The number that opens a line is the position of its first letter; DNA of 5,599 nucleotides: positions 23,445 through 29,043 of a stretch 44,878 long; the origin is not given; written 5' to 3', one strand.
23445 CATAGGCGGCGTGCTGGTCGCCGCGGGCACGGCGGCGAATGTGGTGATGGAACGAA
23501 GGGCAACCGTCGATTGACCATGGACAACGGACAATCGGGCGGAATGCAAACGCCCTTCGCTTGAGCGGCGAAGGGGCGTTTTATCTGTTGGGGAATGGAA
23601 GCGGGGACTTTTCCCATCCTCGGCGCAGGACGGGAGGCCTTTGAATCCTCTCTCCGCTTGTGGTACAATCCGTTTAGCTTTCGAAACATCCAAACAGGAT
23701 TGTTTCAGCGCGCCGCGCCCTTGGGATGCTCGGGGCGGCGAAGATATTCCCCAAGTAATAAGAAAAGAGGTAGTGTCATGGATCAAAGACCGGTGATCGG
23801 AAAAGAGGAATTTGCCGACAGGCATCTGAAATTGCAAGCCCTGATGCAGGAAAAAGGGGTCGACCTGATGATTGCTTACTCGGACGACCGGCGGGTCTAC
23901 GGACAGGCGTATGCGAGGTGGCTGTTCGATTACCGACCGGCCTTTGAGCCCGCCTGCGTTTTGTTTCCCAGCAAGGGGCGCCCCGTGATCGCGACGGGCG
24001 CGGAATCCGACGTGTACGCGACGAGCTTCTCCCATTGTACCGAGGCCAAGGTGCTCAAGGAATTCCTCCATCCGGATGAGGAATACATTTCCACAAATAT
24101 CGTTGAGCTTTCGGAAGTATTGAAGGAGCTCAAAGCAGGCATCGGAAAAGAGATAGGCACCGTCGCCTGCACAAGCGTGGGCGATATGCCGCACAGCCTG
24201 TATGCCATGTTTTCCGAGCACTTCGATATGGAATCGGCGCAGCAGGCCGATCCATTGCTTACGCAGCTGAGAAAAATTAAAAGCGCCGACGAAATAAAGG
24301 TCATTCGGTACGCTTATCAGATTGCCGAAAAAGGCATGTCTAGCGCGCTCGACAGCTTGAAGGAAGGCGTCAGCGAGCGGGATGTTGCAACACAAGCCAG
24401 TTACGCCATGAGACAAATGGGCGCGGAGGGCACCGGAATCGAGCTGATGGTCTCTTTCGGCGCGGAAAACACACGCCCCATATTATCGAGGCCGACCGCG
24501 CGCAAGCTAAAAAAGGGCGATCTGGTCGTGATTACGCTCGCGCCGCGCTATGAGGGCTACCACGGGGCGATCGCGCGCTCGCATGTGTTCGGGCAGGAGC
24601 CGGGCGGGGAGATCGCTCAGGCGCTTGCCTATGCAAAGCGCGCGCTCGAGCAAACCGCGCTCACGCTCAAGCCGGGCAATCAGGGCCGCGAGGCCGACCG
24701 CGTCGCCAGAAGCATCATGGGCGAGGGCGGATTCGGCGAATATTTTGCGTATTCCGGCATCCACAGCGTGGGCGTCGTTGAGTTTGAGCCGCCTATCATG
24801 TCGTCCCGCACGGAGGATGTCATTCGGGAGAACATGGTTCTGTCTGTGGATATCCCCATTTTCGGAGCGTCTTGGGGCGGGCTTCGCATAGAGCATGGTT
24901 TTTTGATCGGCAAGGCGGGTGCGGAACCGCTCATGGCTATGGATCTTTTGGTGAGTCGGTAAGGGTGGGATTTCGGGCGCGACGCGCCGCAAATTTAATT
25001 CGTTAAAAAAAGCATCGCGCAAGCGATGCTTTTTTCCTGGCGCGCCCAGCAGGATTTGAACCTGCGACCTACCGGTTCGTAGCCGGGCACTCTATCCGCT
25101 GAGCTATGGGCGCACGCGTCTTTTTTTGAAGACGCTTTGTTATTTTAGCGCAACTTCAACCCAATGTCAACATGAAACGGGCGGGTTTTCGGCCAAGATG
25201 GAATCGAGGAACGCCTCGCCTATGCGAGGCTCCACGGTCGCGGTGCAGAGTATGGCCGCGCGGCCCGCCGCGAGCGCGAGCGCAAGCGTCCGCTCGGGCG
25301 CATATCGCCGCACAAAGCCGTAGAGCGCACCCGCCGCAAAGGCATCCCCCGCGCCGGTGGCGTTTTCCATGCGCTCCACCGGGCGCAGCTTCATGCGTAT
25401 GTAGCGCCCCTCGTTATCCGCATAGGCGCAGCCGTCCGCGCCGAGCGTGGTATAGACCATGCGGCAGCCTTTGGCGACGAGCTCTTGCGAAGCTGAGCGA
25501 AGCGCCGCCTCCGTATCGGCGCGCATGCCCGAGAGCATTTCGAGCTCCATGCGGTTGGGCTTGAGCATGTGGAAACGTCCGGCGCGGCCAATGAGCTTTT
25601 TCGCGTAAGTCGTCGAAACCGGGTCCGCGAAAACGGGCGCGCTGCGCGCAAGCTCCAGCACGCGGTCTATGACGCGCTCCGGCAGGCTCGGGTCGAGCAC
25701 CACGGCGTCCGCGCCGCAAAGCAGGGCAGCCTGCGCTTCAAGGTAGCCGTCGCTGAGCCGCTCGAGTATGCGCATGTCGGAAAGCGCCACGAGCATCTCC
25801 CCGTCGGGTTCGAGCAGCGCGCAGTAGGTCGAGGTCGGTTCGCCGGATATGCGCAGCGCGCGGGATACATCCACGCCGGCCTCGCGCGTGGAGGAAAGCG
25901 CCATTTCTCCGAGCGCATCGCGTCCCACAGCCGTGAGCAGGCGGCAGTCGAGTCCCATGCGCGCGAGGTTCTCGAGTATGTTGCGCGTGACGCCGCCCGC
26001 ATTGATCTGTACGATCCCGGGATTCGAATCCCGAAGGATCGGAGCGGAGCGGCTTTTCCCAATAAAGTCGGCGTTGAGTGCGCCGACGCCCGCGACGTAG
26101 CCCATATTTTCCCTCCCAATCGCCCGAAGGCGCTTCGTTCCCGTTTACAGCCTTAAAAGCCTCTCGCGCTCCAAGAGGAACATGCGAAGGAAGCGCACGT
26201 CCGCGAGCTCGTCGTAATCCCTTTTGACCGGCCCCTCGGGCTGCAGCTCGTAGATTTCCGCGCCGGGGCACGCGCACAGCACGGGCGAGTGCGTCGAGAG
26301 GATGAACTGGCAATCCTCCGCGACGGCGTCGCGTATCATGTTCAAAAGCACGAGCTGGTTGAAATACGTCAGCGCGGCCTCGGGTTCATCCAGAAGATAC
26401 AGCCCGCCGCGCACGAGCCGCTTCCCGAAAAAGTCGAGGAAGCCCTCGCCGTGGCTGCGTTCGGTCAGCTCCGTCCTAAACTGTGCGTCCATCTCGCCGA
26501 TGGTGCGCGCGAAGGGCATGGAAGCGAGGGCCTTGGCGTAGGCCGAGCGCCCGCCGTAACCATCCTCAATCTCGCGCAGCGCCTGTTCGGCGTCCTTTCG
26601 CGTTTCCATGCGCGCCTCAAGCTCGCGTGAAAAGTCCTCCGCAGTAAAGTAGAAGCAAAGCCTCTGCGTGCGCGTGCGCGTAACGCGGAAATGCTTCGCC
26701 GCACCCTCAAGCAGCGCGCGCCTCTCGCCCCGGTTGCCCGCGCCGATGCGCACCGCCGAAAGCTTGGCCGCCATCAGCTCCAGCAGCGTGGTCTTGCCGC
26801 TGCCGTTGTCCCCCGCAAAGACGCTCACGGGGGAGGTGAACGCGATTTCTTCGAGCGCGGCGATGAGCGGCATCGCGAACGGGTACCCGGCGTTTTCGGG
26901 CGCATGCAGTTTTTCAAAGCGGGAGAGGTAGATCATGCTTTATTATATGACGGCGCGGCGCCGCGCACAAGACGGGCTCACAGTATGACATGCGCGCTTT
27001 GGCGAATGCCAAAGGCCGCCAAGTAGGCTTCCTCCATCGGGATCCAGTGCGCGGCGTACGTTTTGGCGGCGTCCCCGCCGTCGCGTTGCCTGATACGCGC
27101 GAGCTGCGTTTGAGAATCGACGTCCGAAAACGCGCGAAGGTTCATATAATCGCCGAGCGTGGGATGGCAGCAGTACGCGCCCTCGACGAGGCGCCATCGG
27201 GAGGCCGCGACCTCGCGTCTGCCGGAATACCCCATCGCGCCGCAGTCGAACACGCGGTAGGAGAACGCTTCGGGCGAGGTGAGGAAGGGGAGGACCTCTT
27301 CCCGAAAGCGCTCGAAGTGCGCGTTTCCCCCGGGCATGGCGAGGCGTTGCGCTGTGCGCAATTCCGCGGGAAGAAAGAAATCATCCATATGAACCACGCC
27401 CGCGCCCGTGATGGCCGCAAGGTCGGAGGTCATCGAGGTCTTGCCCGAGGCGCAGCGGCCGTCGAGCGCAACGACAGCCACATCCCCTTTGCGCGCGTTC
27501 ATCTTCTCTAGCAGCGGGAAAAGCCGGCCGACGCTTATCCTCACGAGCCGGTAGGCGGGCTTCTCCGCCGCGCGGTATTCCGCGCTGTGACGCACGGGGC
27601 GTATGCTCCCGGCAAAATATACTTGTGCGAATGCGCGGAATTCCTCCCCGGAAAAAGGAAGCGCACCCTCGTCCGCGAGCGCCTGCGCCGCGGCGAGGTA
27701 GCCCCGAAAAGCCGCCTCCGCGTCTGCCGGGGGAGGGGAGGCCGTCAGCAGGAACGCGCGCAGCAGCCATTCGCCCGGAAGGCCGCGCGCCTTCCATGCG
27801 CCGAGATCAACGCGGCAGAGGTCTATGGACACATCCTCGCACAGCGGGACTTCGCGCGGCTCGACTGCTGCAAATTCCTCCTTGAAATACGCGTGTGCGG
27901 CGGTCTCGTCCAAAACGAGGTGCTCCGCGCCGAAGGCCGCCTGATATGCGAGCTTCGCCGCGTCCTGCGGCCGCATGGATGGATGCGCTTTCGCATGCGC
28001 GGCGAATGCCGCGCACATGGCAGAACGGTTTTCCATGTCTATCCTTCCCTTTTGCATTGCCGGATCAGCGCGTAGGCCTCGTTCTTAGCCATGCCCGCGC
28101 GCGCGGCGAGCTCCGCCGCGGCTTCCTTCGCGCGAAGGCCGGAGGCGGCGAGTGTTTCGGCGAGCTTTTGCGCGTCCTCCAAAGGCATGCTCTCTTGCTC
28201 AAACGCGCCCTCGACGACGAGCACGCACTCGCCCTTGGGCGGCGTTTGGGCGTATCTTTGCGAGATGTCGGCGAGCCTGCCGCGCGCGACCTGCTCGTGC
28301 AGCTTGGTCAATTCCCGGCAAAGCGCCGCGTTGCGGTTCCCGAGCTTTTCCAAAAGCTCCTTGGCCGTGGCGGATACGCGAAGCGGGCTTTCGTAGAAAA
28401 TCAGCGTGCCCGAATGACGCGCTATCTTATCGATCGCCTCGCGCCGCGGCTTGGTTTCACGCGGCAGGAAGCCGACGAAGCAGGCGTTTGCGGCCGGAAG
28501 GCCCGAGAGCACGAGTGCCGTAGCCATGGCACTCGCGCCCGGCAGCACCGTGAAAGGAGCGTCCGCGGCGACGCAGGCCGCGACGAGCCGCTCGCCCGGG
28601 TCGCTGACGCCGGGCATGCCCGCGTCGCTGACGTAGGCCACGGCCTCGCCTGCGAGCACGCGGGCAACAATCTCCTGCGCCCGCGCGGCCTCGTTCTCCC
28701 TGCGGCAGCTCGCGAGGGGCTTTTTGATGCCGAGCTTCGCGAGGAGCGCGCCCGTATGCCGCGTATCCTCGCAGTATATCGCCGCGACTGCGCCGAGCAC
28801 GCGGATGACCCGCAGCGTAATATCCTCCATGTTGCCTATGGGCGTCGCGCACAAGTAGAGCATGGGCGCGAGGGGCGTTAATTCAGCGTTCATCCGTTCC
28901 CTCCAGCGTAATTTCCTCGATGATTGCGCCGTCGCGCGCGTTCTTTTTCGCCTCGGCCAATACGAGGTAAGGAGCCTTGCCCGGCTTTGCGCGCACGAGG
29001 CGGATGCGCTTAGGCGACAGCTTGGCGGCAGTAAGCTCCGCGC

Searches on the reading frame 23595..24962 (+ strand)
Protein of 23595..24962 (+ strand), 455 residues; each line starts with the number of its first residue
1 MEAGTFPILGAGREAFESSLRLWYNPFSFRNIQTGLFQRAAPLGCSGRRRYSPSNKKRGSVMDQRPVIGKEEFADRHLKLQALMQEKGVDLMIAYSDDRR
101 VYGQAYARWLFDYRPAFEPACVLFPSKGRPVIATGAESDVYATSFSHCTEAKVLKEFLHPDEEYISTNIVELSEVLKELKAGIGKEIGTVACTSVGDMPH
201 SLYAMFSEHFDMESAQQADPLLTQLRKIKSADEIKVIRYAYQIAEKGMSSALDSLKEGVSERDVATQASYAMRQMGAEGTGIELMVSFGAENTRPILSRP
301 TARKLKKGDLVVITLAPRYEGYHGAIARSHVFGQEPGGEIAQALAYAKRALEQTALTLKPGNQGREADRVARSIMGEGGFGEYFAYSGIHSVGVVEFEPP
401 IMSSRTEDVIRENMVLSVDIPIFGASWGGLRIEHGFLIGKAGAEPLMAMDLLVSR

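Call 10: search_protein_families(library=pfam, proteins=[window:23595-24962:+], max_evalue=0.01)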
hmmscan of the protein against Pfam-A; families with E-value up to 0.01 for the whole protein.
window:23595-24962:+ (455 aa): 2 families
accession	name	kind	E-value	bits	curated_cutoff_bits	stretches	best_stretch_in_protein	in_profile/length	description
PF00557.29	Peptidase_M24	-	8.3e-37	127.4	23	1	237-438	3-206/208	Metallopeptidase family M24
PF01321.24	Creatinase_N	-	0.00039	21.4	22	1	76-228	1-128/128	Creatinase/Prolidase N-terminal domain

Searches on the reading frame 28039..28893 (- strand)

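Call 65: search_protein_families(library=pfam, proteins=[window:28039-28893:-], max_evalue=0.00001)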
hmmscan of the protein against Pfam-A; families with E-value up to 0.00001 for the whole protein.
window:28039-28893:- (284 aa): 1 family
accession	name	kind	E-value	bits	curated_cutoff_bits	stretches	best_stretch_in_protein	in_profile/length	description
PF00590.25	TP_methylase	-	1.3e-36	127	27.8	1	11-210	1-211/212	Tetrapyrrole (Corrin/Porphyrin) Methylases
